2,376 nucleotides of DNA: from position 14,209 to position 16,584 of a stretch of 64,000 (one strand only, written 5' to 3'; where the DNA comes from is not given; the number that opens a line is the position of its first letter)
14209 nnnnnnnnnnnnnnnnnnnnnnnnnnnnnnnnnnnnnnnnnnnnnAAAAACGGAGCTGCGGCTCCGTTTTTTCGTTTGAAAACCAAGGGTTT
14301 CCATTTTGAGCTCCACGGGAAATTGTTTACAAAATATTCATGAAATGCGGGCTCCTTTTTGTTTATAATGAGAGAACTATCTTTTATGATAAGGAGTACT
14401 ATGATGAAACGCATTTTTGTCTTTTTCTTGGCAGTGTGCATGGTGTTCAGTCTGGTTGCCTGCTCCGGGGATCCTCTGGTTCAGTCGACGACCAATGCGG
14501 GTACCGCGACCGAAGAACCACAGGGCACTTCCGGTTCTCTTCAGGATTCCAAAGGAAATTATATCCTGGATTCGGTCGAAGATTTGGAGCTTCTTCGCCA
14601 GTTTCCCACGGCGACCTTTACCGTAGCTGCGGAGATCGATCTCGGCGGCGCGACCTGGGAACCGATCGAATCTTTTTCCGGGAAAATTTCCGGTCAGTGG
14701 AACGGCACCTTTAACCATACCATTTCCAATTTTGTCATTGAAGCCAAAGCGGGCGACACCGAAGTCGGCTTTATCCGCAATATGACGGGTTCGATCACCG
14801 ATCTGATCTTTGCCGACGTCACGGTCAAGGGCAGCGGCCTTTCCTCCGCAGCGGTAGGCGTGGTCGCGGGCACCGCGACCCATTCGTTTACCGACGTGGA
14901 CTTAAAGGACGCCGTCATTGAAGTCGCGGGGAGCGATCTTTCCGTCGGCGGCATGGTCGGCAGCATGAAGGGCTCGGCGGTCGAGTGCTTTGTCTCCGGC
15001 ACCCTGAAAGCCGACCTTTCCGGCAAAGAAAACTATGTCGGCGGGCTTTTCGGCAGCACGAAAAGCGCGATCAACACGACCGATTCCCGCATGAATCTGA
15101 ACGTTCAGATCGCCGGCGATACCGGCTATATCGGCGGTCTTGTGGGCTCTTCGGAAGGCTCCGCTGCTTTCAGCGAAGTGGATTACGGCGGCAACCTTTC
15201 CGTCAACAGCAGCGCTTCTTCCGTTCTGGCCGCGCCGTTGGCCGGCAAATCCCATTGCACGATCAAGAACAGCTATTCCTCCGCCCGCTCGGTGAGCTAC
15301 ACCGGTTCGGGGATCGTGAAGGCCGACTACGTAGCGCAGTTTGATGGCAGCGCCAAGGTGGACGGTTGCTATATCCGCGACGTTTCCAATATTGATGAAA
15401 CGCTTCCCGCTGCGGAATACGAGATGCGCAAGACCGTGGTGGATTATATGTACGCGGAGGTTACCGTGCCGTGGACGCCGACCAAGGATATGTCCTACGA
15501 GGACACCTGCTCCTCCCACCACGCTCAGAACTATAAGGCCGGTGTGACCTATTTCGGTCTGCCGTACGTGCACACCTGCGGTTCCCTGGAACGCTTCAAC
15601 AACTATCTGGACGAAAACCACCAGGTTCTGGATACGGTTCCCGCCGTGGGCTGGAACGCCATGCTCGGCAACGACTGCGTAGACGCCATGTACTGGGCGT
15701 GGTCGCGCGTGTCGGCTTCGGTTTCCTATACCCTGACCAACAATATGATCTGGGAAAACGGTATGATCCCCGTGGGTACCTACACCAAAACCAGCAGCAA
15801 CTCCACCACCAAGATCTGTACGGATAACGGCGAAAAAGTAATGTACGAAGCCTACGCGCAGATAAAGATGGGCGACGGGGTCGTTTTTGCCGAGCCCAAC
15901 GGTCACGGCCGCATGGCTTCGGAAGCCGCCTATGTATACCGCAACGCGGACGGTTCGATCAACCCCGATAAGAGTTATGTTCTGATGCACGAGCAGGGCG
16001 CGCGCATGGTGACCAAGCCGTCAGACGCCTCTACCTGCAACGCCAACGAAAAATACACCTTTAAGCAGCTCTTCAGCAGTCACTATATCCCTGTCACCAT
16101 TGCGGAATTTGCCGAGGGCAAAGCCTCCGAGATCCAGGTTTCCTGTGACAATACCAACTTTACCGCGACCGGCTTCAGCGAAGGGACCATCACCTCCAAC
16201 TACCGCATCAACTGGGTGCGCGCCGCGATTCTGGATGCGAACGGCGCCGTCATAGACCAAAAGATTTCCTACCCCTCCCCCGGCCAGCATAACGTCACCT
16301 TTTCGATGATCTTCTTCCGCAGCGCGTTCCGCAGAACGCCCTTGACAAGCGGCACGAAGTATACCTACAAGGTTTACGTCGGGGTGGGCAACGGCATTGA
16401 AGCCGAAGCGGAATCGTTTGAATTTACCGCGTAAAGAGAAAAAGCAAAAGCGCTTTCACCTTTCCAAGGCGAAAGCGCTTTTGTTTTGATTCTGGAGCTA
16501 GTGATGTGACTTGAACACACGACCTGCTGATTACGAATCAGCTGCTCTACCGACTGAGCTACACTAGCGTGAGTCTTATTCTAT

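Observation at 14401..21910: Five copies of an uncharacterised Cys...His...Glu module in four adjacent genes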

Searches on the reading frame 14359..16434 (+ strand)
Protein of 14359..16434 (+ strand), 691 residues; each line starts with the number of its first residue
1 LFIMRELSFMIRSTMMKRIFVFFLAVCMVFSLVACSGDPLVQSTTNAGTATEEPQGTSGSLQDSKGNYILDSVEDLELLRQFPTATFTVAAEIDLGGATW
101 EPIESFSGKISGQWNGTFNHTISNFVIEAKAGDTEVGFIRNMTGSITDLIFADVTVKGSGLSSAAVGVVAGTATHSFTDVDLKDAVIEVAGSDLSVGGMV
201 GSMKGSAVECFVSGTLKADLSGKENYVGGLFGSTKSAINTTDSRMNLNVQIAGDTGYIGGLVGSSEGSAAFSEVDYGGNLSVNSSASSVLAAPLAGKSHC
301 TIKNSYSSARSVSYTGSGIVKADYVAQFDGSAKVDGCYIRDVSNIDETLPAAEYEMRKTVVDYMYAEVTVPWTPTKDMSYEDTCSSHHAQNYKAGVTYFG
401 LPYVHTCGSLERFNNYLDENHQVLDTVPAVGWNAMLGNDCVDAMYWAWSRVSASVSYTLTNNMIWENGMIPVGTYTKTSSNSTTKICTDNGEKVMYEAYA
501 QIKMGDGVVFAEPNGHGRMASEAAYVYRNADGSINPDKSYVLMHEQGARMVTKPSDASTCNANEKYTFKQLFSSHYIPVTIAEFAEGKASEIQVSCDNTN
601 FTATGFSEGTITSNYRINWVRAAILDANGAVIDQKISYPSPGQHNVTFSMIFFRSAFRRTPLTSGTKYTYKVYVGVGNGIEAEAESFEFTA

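Call 3: search_protein_families(library=pfam, proteins=[window:14359-16434:+], max_evalue=1)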
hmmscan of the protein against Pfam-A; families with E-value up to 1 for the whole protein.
window:14359-16434:+ (691 aa): 1 family
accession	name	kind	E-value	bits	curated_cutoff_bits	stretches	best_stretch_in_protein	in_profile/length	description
PF00041.27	fn3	-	0.066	13.9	25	1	612-685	14-79/84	Fibronectin type III domain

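Call 4: search_protein_families(library=ncbifam, proteins=[window:14359-16434:+], max_evalue=1)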
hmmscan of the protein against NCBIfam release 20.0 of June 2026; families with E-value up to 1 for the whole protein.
window:14359-16434:+ (691 aa): 4 families
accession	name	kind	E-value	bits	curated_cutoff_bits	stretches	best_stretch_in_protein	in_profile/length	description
NF058595.1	invert_tail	domain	0.00012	22.4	37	1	12-64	49-105/113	lipo-invert putative C-terminal anchoring domain-containing protein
NF050142.1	PG1828_fam_lipo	equivalog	0.046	14.4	50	1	16-41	1-25/59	PG1828 family lipoprotein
TIGR04207.1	halo_sig_pep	domain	0.11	12.2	24.6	1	22-34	5-17/30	surface glycoprotein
NF033216.1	lipo_YgdI_YgdR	subfamily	0.67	9.9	42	1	17-46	1-29/71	YgdI/YgdR family lipoprotein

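Call 21: search_protein_families(library=phrogs, proteins=[window:14359-16434:+], max_evalue=0.1)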
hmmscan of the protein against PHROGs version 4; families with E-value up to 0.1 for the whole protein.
window:14359-16434:+ (691 aa): 2 families
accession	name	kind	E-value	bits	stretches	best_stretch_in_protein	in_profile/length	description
phrog_902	-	unknown function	0.0031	18.9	1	13-58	2-48/118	-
phrog_542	-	unknown function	0.0092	17.6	1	15-60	1-48/97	-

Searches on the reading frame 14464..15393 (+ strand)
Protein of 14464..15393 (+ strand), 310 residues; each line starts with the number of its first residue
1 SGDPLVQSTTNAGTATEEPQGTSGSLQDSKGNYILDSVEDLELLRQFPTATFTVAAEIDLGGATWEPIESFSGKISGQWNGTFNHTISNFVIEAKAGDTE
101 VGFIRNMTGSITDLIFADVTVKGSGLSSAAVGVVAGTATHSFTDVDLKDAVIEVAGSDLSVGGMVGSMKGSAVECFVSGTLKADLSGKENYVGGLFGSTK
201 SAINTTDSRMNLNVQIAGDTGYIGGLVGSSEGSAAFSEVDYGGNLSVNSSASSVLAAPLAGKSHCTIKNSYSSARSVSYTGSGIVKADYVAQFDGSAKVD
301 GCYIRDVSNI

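Call 74: predict_structure(alignment_id=A4)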
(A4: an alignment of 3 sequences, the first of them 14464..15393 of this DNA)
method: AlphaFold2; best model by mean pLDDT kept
length: 310 residues; sequences in the alignment: 3
mean_pLDDT: 66.7   pTM: 0.69
mean pLDDT of the five models: 66.7, 61.4, 57.8, 56.7, 47.1
residues with pLDDT >= 90: 0; 70-90: 157; 50-70: 110; < 50: 43
segments of 3 or more residues with pLDDT < 50: 1-24, 78-83, 228-231, 305-310
pLDDT, mean of each block of 10 residues (from residue 1): 33 36 63 80 80 78 78 59 66 83 66 76 84 64 70 84 59 71 83 63 69 79 58 60 79 70 56 67 56 53 44
secondary structure, 60 per line:
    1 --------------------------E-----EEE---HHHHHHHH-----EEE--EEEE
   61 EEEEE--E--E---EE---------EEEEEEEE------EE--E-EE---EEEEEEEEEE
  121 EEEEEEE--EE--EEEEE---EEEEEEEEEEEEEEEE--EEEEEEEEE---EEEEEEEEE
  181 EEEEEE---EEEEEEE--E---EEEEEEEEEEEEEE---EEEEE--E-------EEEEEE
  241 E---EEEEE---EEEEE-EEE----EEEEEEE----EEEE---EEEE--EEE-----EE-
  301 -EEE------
elements in order: E33-35 H39-46 E52-54 E57-65 E86-93 E111-127 E134-138 E142-157 E160-168 E172-186 E190-196 E203-216 E220-224 E235-241 E245-249 E253-257 E259-261 E266-272 E277-280 E284-287 E290-292 E302-304

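Call 76: search_protein_families(library=pfam, proteins=[window:14464-15393:+], max_evalue=10)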
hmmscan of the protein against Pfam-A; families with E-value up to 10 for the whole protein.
window:14464-15393:+ (310 aa): 2 families
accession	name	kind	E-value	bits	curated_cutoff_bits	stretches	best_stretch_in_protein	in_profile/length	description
PF07581.17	Glug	-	0.017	15.9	20.5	1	220-233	2-15/28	The GLUG motif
PF11245.13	DUF2544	-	0.017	15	25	1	81-163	154-232/246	Protein of unknown function (DUF2544)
